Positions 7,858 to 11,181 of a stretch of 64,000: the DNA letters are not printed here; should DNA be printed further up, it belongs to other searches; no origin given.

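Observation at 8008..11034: PilB assembly ATPase is an in-frame tandem duplication (two complete ATPase cores, each with its own Cys4 site)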

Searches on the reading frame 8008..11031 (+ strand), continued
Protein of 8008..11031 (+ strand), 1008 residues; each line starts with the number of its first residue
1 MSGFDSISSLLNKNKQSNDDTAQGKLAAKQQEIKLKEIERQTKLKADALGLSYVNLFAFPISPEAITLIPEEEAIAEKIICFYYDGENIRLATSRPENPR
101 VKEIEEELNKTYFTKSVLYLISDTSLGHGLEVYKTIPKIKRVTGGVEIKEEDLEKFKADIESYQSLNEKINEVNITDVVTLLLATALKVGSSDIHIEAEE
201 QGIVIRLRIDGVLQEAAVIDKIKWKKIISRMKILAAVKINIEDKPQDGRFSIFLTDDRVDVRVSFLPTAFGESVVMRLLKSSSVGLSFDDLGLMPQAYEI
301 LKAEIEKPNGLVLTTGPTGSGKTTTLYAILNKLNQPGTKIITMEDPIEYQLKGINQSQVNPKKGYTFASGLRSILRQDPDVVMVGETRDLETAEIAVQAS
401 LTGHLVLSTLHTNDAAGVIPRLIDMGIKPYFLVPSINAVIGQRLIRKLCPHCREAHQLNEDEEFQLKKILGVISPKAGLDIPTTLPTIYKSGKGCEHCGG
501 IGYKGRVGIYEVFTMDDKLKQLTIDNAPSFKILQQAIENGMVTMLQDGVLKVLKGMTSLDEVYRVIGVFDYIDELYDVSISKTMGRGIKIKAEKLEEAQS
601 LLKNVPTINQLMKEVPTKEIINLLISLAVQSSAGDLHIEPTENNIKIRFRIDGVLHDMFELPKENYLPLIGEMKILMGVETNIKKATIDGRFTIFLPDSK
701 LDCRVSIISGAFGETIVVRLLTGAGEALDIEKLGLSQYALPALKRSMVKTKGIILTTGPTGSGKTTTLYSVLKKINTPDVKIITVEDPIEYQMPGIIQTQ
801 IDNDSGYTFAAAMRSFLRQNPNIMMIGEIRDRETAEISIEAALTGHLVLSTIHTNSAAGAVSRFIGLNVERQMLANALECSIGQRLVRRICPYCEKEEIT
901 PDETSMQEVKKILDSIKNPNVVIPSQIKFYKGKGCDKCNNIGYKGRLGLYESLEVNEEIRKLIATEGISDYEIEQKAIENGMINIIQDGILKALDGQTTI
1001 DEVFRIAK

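Call 67: find_encoding_contigs(protein=P0127, flank=8000, max_places=3)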
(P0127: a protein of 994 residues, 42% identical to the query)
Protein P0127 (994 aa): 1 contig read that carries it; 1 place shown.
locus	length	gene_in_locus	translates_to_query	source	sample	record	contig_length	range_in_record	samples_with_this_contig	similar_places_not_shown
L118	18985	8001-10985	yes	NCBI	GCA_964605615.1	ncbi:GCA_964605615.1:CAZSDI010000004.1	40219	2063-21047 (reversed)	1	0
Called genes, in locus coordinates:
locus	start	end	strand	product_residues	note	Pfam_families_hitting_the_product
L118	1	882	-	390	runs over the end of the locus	-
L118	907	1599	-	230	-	-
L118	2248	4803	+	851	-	PF20720:nSTAND3 (faint), PF17871:AAA_lid_9, PF00004:AAA, PF07724:AAA_2, PF07728:AAA_5, PF10431:ClpB_D2-small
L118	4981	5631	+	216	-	PF07690:MFS_1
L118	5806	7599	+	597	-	PF14716:HHH_8, PF14520:HHH_5 (weak), PF14792:DNA_pol_B_palm (weak), PF14791:DNA_pol_B_thumb, PF02811:PHP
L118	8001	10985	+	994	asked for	PF00437:T2SSE, PF25199:nSTAND_NTPase5 (faint), PF00004:AAA (faint), PF13173:AAA_14 (faint), PF13401:AAA_22 (faint), PF13604:AAA_30 (faint), PF20720:nSTAND3 (faint), PF00437:T2SSE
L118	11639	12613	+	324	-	PF05496:RuvB_N, PF00004:AAA, PF07728:AAA_5 (weak), PF17864:AAA_lid_4, PF05491:WHD_RuvB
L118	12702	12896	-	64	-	-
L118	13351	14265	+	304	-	PF02899:Phage_int_SAM_1, PF13102:Phage_int_SAM_5, PF13495:Phage_int_SAM_4, PF00589:Phage_integrase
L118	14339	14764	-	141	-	-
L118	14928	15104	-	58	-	-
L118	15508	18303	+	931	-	PF00133:tRNA-synt_1, PF01406:tRNA-synt_1e (faint), PF09334:tRNA-synt_1g, PF13603:tRNA-synt_1_2, PF00133:tRNA-synt_1, PF08264:Anticodon_1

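Call 68: find_encoding_contigs(protein=P0136, flank=8000, max_places=3)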
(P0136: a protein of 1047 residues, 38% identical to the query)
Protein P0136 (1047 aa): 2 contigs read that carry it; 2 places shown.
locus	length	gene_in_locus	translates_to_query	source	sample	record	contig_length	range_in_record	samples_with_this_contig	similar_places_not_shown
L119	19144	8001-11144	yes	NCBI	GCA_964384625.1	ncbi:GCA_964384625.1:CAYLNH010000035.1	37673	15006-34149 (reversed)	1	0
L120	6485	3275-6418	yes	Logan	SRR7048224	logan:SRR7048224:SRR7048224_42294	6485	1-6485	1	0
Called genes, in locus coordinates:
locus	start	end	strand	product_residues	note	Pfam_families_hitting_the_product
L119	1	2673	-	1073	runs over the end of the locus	PF06452:CBM9_1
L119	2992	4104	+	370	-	PF01168:Ala_racemase_N, PF00842:Ala_racemase_C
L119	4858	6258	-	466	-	PF00884:Sulfatase, PF01663:Phosphodiest (faint), PF02995:DUF229 (faint), PF16347:SGSH_C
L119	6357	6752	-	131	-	-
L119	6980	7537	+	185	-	PF07638:Sigma70_ECF, PF04542:Sigma70_r2, PF08281:Sigma70_r4_2, PF04545:Sigma70_r4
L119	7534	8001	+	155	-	PF13490:zf-HC2 (weak), PF12728:HTH_17 (weak)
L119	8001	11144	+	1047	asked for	PF00482:T2SSF (weak), PF13191:AAA_16 (faint), PF00482:T2SSF, PF00437:T2SSE, PF13401:AAA_22 (faint), PF20720:nSTAND3 (faint), PF25199:nSTAND_NTPase5 (faint), PF00437:T2SSE, +1 more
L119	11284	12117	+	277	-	-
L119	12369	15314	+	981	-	-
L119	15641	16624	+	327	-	PF20030:bpMoxR, PF07726:AAA_3, PF07728:AAA_5, PF17863:AAA_lid_2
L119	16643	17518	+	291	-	PF01882:DUF58, PF13519:VWA_2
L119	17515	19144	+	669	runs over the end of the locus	PF07584:BatA (weak), PF13519:VWA_2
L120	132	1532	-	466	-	PF00884:Sulfatase, PF01663:Phosphodiest (faint), PF02995:DUF229 (faint), PF16347:SGSH_C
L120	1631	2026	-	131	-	-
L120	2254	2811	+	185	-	PF07638:Sigma70_ECF, PF04542:Sigma70_r2, PF08281:Sigma70_r4_2, PF04545:Sigma70_r4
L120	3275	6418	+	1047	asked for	PF00482:T2SSF (weak), PF13191:AAA_16 (faint), PF00482:T2SSF, PF00437:T2SSE, PF13401:AAA_22 (faint), PF20720:nSTAND3 (faint), PF25199:nSTAND_NTPase5 (faint), PF00437:T2SSE, +1 more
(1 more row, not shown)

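Call 76: search_protein_families(library=pfam, proteins=[P0136, P0123, P0127, P0124, P0133], max_evalue=0.00001)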
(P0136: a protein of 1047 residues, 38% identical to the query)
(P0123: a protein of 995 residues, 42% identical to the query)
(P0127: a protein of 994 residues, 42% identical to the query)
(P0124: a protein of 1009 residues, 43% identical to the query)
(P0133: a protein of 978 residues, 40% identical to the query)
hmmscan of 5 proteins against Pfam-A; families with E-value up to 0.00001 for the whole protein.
P0136 (1047 aa): 3 families
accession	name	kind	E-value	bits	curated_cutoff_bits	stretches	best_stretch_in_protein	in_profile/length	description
PF00437.27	T2SSE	-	3.3e-236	783.3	24.9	2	661-1042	6-370/370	Type II/IV secretion system protein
PF00482.28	T2SSF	-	5.4e-22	78.5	25.2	2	118-203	2-88/125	Type II secretion system (T2SS), protein F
PF13401.12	AAA_22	-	3.1e-06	28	27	0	798-840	6-48/130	AAA domain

P0123 (995 aa): 6 families
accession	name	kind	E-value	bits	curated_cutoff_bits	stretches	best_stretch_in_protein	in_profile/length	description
PF00437.27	T2SSE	-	3.8e-220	730.4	24.9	2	596-974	12-370/370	Type II/IV secretion system protein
PF25199.1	nSTAND_NTPase5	-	8.5e-08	32.6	34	0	723-768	38-84/145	Novel STAND NTPase 5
PF13173.12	AAA_14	-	2e-07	31.5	27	0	728-812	4-81/129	AAA domain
PF13401.12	AAA_22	-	3.9e-07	30.9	27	0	726-759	5-38/130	AAA domain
PF20720.3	nSTAND3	-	2.6e-06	27.7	27.2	0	297-334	17-54/155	Novel STAND NTPase 3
PF13191.12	AAA_16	-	4.3e-06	27.8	32.6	0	292-363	18-85/167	AAA ATPase domain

P0127 (994 aa): 4 families
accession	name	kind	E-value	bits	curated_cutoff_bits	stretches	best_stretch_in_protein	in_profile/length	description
PF00437.27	T2SSE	-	9.5e-222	735.7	24.9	2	158-547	9-369/370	Type II/IV secretion system protein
PF25199.1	nSTAND_NTPase5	-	3e-09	37.3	34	0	280-339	24-85/145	Novel STAND NTPase 5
PF13401.12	AAA_22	-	1.1e-07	32.6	27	0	295-333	4-42/130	AAA domain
PF20720.3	nSTAND3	-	4.5e-06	26.9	27.2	0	296-335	17-56/155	Novel STAND NTPase 3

P0124 (1009 aa): 7 families
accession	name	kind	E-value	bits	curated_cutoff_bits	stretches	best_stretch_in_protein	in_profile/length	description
PF00437.27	T2SSE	-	9.3e-225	745.6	24.9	2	167-559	11-370/370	Type II/IV secretion system protein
PF13401.12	AAA_22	-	5.2e-08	33.7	27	0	745-791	4-50/130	AAA domain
PF13604.12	AAA_30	-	7.8e-08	32.7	27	0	289-327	2-40/191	AAA domain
PF13191.12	AAA_16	-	2e-06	28.8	32.6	0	292-333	7-52/167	AAA ATPase domain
PF20720.3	nSTAND3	-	2e-06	28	27.2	0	741-784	12-55/155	Novel STAND NTPase 3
PF25199.1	nSTAND_NTPase5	-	2.4e-06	27.9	34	0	302-346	38-83/145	Novel STAND NTPase 5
PF12775.13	AAA_7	-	5e-06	26.6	25.8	0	737-780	24-67/181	P-loop containing dynein motor region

P0133 (978 aa): 3 families
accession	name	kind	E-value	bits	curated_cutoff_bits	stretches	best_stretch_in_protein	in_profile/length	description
PF00437.27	T2SSE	-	1.5e-196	652.8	24.9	2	151-537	10-370/370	Type II/IV secretion system protein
PF05157.20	MshEN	-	1.5e-06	28.5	23.1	1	30-110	2-81/90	MshEN domain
PF25199.1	nSTAND_NTPase5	-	1.8e-06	28.2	34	0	284-328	42-87/145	Novel STAND NTPase 5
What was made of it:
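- On PilB/GspE clade: The homologue P0133 passes at 28.5 bits (call 76).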
